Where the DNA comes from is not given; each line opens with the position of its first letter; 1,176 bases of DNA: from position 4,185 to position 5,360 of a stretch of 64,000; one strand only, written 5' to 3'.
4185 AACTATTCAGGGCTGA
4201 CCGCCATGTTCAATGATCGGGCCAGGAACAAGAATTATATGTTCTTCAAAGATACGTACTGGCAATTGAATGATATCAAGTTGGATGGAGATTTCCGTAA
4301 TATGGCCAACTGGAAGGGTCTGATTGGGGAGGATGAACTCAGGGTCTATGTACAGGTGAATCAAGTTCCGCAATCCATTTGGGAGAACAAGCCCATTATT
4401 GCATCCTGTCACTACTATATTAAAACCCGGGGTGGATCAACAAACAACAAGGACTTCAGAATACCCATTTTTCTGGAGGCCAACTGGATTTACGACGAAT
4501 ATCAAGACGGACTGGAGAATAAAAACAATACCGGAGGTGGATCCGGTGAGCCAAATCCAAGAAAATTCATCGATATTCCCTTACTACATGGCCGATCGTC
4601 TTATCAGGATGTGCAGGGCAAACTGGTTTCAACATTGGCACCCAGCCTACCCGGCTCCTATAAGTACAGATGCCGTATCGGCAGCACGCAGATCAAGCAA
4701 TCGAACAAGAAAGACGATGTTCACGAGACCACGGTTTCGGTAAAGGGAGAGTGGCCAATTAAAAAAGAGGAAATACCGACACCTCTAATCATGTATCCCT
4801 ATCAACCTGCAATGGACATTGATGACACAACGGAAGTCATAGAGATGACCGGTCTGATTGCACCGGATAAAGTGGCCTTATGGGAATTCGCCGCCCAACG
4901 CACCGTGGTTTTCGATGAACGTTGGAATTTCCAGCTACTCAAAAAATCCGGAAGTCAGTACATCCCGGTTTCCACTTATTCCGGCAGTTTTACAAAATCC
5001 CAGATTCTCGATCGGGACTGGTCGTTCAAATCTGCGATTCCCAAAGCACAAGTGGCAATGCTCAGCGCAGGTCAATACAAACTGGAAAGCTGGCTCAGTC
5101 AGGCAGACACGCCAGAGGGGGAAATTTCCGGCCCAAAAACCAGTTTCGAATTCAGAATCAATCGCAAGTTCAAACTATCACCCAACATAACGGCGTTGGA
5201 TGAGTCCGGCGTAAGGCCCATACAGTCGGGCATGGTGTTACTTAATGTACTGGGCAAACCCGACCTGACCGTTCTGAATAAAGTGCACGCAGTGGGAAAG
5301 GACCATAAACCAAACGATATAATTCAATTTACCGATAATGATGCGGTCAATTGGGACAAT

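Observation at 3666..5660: Bacterial secreted protein with a four-bladed hemopexin-like repeat domain fused to unknown beta-rich modules and CARDB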

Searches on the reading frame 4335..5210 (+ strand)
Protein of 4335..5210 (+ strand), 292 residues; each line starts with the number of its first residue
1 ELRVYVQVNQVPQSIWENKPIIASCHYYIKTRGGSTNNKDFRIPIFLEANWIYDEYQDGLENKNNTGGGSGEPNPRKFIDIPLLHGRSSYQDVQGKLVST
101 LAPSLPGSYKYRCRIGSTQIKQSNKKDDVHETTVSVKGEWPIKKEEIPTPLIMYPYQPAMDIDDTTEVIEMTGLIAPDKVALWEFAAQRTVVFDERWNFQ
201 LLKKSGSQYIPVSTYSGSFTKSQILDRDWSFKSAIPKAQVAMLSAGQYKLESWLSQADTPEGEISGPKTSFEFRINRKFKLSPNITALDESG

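Call 34: find_homologous_proteins(query=A1, max_evalue=0.001)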
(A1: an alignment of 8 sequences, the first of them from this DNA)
Query A1 (8 sequences) (287 aa, profile of the alignment): 5 proteins with E <= 0.001 among 6323 candidates.
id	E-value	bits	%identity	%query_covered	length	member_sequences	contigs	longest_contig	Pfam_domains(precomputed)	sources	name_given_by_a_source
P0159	7.5e-84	300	26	64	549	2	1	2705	-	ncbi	-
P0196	4.8e-15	74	22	52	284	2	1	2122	-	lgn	-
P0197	3.6e-14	71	21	47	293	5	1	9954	-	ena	-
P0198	2.2e-12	65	24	33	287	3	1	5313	-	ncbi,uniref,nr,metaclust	ncbi:MAG: hypothetical protein A2140_06915 [Candidatus Muproteobacteria bacterium RBG_16_62_13]|unir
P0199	9.4e-12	63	24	45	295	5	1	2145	-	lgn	-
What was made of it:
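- Tried and rejected: The profile search for more M1-M2 members added only four M1-only proteins (call 34).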

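Call 42: search_solved_structures(query=A1, max_evalue=10)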
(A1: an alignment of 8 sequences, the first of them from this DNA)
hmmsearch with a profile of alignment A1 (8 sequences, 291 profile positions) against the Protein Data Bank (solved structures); distinct sequences matched with E-value up to 10: 2.
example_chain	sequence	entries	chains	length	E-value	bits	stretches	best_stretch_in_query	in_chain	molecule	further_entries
7biz_A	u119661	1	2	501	0.0081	18.8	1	94-146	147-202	Cell surface protein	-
2kl6_A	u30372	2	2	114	0.3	13.7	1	101-148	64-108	Uncharacterized protein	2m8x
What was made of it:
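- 4746..5189 (+): Module M2, residues 359-506: a beta-sandwich with one helix and the conserved motifs VFEERWN..LLK and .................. It matches no known family. The only PDB sequence hits of the M1+M2 profile (E 0.0081 and 0.3) fall in the M1 part (call 42).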

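Call 69: predict_structure(alignment_id=A3)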
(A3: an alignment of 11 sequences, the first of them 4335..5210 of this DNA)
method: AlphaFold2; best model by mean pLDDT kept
length: 292 residues; sequences in the alignment: 11
mean_pLDDT: 83.2   pTM: 0.71
mean pLDDT of the five models: 83.2, 82.9, 81.7, 79.0, 76.9
residues with pLDDT >= 90: 145; 70-90: 100; 50-70: 22; < 50: 25
segments of 3 or more residues with pLDDT < 50: 56-72, 284-286
pLDDT, mean of each block of 10 residues (from residue 1): 93 89 94 74 88 55 39 72 77 92 89 83 85 90 89 93 93 87 73 90 97 92 72 94 95 92 93 90 48 44
secondary structure, 60 per line:
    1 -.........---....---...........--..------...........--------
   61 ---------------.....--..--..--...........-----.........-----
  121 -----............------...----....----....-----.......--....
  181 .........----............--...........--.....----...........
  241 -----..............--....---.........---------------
elements in order: E2-10 E21-31 E42-52 E76-80 E91-101 E107-115 E129-137 E151-154 E159-162 E168-174 H177-189 E194-205 E208-218 H221-225 E230-236 H237-240 E246-259 E262-265 E269-277
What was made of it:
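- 4746..5189 (+): AF2 model in call 69.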

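Call 72: fold_search(model_id=the predicted structure, library=pdb)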
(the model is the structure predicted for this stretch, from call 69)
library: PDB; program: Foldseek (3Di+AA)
matches with E <= 10: 1541; with E <= 0.001: 209
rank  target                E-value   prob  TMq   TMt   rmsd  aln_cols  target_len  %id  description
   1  3us9                  2.2e-07  1.00  0.29  0.32  11.1       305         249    8  Crystal Structure of the NCX1 Intracellular Tandem Calcium Binding Domains(CBD12) (released 2012-07-11)
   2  4kkq_B                2.6e-07  1.00  0.22  0.27  24.7       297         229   11  Crystal structure of Vibrio cholerae RbmA (crystal form 1) (released 2013-05-22)
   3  1f13_B                4.6e-07  1.00  0.26  0.13  13.8       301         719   11  RECOMBINANT HUMAN CELLULAR COAGULATION FACTOR XIII (released 1998-08-12)
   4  3lh8_A                5.1e-07  1.00  0.21  0.21  18.9       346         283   10  Crystal structure of mouse VPS26B in spacegroup P41 21 2 (released 2010-02-02)
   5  4be5_A                5.4e-07  1.00  0.23  0.28  24.6       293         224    9  V. cholera biofilm scaffolding protein RbmA (released 2013-12-18)
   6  6kzb_A                6.8e-07  1.00  0.27  0.14  13.9       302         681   10  Transglutaminase2 complexed with calcium (released 2020-12-09)
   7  1l9m_A                7.6e-07  1.00  0.30  0.15  13.6       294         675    8  Three-dimensional structure of the human transglutaminase 3 enzyme: binding of calcium ions change structure for activ (released 2002-05-29)
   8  1l9m_B                7.6e-07  1.00  0.29  0.14  13.6       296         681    7  Three-dimensional structure of the human transglutaminase 3 enzyme: binding of calcium ions change structure for activ (released 2002-05-29)
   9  3s3j_A                7.6e-07  1.00  0.27  0.14  13.7       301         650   11  Transglutaminase 2 in complex with a novel inhibitor (released 2012-06-06)
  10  3lha_B                8.4e-07  1.00  0.22  0.22  19.1       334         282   10  Crystal structure of mouse VPS26B(R240S/G241A/E242S) in spacegroup P41 21 2 (released 2010-02-02)
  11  3s3s_A                9.4e-07  1.00  0.24  0.13  14.2       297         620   10  Transglutaminase 2 in complex with a novel inhibitor (released 2012-06-06)
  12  2fau                  1.1e-06  1.00  0.22  0.23  19.4       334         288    8  Crystal structure of human vps26 (released 2006-05-30)
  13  3lh8_B                1.1e-06  1.00  0.21  0.22  19.6       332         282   10  Crystal structure of mouse VPS26B in spacegroup P41 21 2 (released 2010-02-02)
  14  1l9n_A                1.1e-06  1.00  0.29  0.15  13.4       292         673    8  Three-dimensional structure of the human transglutaminase 3 enzyme: binding of calcium ions change structure for activ (released 2002-05-29)
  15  5f0m_B                1.2e-06  1.00  0.22  0.22  19.1       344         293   10  Structure of retromer VPS26-VPS35 subunits bound to SNX3 and DMT1 (SeMet labeled) (released 2016-12-07)
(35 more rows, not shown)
